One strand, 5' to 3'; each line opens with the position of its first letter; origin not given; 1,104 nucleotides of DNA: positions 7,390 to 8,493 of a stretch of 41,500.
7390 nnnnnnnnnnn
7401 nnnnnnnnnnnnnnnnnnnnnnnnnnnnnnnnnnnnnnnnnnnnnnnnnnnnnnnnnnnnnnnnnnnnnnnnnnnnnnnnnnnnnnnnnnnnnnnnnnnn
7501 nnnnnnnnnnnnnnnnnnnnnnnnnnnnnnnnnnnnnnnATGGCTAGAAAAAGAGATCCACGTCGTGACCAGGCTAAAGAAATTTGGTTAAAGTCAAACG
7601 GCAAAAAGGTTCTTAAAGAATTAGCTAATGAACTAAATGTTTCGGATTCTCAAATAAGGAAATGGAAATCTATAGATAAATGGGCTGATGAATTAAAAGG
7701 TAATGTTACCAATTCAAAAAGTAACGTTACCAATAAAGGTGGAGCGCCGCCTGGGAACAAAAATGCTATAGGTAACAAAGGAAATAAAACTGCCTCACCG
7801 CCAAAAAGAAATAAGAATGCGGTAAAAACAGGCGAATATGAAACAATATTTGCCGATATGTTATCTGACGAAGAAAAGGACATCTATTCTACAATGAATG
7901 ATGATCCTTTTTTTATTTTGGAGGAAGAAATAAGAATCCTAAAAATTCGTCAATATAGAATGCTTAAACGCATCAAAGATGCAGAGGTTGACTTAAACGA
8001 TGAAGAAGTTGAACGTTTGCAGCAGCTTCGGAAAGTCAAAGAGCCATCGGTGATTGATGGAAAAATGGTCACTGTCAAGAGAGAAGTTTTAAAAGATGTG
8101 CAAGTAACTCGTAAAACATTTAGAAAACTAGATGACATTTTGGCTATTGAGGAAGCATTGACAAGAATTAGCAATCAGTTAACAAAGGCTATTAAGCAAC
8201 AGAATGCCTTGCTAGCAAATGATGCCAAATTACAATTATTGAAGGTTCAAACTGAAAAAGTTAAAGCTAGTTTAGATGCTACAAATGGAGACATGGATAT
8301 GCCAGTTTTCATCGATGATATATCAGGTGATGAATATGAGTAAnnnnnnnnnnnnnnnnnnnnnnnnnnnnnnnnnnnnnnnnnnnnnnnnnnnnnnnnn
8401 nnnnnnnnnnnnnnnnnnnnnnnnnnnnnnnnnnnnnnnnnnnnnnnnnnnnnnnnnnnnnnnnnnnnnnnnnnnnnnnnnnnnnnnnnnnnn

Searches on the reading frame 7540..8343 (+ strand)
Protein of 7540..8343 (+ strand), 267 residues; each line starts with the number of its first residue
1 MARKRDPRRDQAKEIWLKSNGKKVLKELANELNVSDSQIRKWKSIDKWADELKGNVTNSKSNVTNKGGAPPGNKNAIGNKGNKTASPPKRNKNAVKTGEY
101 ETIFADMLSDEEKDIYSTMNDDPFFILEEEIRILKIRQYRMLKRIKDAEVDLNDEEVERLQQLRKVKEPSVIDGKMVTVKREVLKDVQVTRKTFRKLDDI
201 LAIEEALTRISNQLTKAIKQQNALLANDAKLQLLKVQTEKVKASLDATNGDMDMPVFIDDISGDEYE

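Call 75: search_protein_families(library=phrogs, proteins=[window:7540-8343:+], max_evalue=0.001)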
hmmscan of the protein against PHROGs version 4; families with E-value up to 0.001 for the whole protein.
window:7540-8343:+ (267 aa): 4 families
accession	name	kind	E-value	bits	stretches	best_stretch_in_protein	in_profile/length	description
phrog_1889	-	head and packaging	1.6e-111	373.3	1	1-250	1-252/276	terminase small subunit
phrog_509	-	head and packaging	3.5e-27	96.5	1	3-133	2-122/238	terminase small subunit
phrog_2606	-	head and packaging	1e-14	55.6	1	1-112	1-93/310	terminase small subunit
phrog_2538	-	head and packaging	1.5e-05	26.1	1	8-59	4-55/129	terminase small subunit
